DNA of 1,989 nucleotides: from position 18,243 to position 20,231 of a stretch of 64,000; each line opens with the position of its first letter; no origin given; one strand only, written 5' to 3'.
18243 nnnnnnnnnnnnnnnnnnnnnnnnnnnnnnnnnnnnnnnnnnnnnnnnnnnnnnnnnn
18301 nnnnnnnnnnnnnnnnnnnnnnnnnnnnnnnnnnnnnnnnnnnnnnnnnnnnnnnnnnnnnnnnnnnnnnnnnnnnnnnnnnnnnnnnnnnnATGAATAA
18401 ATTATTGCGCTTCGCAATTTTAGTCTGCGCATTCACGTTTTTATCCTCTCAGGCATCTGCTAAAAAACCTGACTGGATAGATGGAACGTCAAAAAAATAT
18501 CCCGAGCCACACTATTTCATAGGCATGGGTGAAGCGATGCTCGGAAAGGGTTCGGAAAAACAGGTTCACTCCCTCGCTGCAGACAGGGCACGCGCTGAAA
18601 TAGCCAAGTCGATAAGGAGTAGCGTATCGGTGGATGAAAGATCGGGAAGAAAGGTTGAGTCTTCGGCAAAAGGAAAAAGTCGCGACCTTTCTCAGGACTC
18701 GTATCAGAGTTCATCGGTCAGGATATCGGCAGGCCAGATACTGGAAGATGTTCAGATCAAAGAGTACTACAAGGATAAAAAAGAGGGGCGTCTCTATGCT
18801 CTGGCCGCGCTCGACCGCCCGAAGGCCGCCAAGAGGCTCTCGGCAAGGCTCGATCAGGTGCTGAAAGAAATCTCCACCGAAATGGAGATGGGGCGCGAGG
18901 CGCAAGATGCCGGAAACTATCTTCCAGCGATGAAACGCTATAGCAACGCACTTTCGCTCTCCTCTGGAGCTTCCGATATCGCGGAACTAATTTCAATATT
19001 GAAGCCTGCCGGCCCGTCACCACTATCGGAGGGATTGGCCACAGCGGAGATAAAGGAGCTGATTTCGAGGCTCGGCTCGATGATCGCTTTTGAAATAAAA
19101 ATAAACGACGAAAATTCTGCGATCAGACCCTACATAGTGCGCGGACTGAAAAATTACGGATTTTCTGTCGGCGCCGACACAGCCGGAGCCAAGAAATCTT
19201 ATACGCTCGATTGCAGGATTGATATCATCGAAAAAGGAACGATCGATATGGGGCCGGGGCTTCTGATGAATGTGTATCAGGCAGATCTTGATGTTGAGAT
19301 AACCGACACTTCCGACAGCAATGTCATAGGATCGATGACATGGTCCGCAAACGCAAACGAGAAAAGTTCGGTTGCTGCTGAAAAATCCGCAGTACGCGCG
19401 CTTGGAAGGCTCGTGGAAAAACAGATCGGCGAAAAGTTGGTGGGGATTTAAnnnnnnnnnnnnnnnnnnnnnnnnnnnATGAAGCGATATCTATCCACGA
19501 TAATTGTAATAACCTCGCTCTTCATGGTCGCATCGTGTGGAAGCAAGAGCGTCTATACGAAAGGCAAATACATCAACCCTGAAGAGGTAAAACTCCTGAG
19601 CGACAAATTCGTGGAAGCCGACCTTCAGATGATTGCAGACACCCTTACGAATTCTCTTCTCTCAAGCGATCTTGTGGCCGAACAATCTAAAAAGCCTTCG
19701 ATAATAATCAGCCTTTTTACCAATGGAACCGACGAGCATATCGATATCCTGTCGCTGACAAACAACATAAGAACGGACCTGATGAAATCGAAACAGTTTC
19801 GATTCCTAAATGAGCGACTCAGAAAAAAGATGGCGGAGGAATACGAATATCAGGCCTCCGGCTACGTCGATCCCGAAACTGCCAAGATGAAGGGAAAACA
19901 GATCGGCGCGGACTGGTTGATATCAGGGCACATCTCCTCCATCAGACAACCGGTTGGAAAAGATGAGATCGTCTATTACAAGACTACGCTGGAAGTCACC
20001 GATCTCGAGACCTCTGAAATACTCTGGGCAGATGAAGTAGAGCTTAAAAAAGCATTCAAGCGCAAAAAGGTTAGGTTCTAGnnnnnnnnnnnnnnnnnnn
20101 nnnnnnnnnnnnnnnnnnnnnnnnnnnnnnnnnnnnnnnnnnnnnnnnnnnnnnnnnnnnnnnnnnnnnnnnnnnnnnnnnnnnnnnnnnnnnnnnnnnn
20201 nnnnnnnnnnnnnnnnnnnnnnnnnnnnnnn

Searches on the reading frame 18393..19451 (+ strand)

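Call 98: search_protein_families(library=pfam, proteins=[window:18393-19451:+], max_evalue=0.00001)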
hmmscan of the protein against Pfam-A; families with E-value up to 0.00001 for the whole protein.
window:18393-19451:+ (352 aa): 1 family
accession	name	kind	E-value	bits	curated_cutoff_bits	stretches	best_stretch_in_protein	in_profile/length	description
PF02169.21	LPP20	-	6.2e-11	43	25.9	1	26-141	1-97/97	LPP20 lipoprotein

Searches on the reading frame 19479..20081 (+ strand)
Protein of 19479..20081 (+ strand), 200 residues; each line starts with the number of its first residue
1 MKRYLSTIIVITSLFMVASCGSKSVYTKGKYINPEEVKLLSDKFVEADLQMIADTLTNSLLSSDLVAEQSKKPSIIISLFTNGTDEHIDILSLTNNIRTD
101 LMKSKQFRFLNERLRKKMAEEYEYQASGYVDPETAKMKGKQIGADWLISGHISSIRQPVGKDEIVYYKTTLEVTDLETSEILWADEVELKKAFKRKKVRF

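Call 98: search_protein_families(library=pfam, proteins=[window:19479-20081:+], max_evalue=0.00001)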
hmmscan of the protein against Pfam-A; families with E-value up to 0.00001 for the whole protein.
window:19479-20081:+ (200 aa): 1 family
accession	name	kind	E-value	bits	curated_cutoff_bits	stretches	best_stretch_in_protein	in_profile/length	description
PF13036.11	LpoB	-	3.6e-36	124.7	22.3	1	48-188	1-146/147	Peptidoglycan-synthase activator LpoB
